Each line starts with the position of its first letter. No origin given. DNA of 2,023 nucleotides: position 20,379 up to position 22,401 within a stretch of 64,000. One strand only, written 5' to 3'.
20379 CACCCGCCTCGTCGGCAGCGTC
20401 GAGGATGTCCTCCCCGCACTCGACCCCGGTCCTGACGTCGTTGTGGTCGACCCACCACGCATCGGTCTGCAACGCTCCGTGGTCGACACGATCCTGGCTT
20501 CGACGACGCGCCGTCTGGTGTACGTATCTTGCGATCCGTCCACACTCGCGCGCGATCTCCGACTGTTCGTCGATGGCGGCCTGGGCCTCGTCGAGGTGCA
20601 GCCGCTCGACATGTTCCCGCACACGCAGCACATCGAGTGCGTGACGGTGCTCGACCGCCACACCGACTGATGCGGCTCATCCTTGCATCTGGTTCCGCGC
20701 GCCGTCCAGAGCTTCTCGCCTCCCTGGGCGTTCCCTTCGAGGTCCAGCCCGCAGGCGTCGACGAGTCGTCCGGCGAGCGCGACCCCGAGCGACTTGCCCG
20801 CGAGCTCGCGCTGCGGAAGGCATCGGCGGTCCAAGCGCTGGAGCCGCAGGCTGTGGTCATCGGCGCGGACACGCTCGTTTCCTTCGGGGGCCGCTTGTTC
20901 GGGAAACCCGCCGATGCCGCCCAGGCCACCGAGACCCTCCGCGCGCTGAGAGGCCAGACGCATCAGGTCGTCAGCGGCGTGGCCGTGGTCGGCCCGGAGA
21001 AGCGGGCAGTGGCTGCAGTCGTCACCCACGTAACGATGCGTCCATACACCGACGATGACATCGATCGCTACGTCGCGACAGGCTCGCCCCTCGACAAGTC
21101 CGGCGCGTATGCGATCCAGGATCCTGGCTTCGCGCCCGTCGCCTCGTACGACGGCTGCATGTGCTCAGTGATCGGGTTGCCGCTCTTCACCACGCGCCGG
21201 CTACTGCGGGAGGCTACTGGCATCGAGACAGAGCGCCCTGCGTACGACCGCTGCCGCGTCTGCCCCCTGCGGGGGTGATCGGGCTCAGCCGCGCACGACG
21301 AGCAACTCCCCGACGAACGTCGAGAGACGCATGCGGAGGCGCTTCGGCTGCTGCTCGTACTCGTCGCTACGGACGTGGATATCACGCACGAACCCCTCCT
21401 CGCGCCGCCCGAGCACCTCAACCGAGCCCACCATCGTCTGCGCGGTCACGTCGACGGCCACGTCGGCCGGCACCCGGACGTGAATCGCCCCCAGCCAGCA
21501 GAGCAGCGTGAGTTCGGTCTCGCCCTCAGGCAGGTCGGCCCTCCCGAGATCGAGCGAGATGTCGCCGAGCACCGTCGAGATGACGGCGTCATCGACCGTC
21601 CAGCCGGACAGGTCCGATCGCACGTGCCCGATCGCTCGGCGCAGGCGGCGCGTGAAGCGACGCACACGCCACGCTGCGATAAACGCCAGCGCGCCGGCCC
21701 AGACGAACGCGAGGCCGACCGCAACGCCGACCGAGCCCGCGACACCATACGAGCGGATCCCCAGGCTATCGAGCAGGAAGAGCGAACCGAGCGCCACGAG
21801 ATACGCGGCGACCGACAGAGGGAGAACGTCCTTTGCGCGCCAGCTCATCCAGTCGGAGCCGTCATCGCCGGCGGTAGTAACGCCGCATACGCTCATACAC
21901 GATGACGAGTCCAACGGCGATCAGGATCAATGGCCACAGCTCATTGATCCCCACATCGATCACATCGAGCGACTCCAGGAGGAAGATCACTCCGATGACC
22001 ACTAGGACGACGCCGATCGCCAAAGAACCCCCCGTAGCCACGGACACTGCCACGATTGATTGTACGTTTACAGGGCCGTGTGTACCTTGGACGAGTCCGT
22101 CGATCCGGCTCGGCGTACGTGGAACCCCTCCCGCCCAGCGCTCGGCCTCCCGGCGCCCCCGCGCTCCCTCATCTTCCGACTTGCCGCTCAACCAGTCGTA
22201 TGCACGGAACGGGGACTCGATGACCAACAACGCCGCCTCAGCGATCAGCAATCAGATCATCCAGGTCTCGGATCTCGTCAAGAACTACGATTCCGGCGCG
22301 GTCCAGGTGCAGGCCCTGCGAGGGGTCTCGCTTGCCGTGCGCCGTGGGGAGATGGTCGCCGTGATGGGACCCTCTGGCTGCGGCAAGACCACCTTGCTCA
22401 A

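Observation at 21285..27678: Envelope module: LiaF-like membrane proteins, MacB/FtsX-type ABC transporter and two secreted proteins sharing a novel domain, one fused to CAP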

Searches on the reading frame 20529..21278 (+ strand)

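Call 3: search_protein_families(library=pfam, proteins=[window:20529-21278:+], max_evalue=0.01)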
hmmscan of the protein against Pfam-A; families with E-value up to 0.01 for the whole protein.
window:20529-21278:+ (249 aa): 1 family
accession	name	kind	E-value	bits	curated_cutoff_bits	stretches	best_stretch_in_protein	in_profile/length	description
PF02545.19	Maf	-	9.6e-55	185.6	27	1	49-228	1-186/187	Maf-like protein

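Call 4: search_protein_families(library=ncbifam, proteins=[window:20529-21278:+], max_evalue=0.01)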
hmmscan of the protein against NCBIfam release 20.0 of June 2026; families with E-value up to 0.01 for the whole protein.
window:20529-21278:+ (249 aa): 14 families
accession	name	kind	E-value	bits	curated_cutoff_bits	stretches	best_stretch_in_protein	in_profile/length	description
NF010941.0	PRK14361.1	equivalog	1.4e-51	174.8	272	1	48-229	6-187/194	Maf-like protein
NF010942.0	PRK14362.1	equivalog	4.8e-44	150.2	290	1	47-229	11-198/210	Maf-like protein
TIGR00172.1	maf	subfamily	3.2e-43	147.4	117.15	1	48-227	3-185/185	Maf family nucleotide pyrophosphatase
NF010948.0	PRK14368.1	equivalog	3.7e-42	143.9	291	1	48-229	5-189/193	Maf-like protein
NF003403.0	PRK04694.1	equivalog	2.6e-37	128.4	300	1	50-227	2-185/190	Maf-like protein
NF010943.0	PRK14363.1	equivalog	1e-36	126.4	273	1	48-222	1-176/204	Maf-like protein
NF010945.0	PRK14365.1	equivalog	2.9e-35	121.6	273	1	49-229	3-187/197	Maf-like protein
NF000867.0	PRK00078.1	equivalog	1e-34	119.9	249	1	48-229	1-188/192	Maf-like protein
NF010944.0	PRK14364.1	equivalog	1.4e-31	109.5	311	1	52-227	1-177/181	Maf-like protein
NF010946.0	PRK14366.1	equivalog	3.4e-30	105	284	1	47-228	4-188/195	Maf-like protein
NF002401.0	PRK01441.1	equivalog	1.6e-29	103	317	1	48-228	5-194/207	Maf-like protein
NF002690.0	PRK02478.1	equivalog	6.6e-29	100.9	269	1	48-232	3-197/199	Maf-like protein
NF010947.0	PRK14367.1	equivalog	1.2e-23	83.4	315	1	50-228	4-190/202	Maf-like protein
NF003141.0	PRK04056.1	equivalog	1.2e-16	60.9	161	1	50-198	2-152/181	septum formation inhibitor Maf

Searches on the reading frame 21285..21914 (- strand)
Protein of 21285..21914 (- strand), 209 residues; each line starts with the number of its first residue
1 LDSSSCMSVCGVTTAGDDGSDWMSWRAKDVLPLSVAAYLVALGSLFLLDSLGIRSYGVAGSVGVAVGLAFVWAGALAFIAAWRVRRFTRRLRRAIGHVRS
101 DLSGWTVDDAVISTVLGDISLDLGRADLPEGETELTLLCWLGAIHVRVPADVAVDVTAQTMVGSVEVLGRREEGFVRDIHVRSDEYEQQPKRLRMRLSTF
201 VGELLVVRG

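Call 3: search_protein_families(library=pfam, proteins=[window:21285-21914:-], max_evalue=0.01)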
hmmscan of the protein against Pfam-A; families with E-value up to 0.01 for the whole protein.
window:21285-21914:- (209 aa): 1 family
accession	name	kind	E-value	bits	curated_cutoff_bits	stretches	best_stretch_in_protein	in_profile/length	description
PF09922.15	LiaF-like_C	-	2e-22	79.6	29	1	95-205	2-113/114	Cell wall-active antibiotics response LiaF, C-terminal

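Call 4: search_protein_families(library=ncbifam, proteins=[window:21285-21914:-], max_evalue=0.01)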
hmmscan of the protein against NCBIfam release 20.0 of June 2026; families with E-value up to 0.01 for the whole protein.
window:21285-21914:- (209 aa): 1 family
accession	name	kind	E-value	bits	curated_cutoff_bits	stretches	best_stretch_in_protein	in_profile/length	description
NF040535.1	LiaF_C_term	equivalog_domain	1.8e-21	76.2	57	1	108-208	2-102/103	cell wall-active antibiotics response protein LiaF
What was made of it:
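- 21285..21848 (-): LiaF-like membrane protein: 2 TM plus a C-terminal LiaF_C/toastrack domain. About 187 aa; the ORF extends to 21914. Pfam PF09922 2e-22; NCBIfam NF040535 76.2 bits against cut-off 57 (calls 3, 4).
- Checked: 21285-21914(-): LiaF-like_C, Pfam 2e-22; NCBIfam LiaF_C_term 76.2 bits against a cut-off of 57 (calls 3, 4).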

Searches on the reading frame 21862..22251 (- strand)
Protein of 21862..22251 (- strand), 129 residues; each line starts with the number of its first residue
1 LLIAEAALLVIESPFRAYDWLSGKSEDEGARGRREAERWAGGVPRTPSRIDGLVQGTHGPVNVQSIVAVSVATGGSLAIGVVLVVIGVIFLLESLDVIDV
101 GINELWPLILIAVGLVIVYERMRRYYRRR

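Call 3: search_protein_families(library=pfam, proteins=[window:21862-22251:-], max_evalue=0.01)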
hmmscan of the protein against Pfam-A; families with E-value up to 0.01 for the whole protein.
window:21862-22251:- (129 aa): 2 families
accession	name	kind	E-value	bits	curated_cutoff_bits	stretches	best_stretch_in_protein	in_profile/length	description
PF18917.5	LiaI-LiaF-like_TM1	-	3.6e-10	40.2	27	1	78-117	2-41/42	LiaI-LiaF-like transmembrane region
PF22570.1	LiaF-TM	-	7.1e-08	33.6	27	1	79-124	2-48/98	LiaF transmembrane domain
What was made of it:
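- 21862..22053 (-): Small LiaI-like 2-TM protein, about 61-63 aa. The listed ORF to 22251 is probably a 5' over-extension. Pfam PF18917 3.6e-10 and PF22570 7.1e-8 on the C-terminal 50 aa (call 3).
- Checked: 21862-22251(-): LiaI-LiaF-like TM region, 3.6e-10 (call 3).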

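Call 4: search_protein_families(library=ncbifam, proteins=[window:21862-22251:-], max_evalue=0.01)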
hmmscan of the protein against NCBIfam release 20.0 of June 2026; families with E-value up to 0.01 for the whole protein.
window:21862-22251:- (129 aa): 0 families
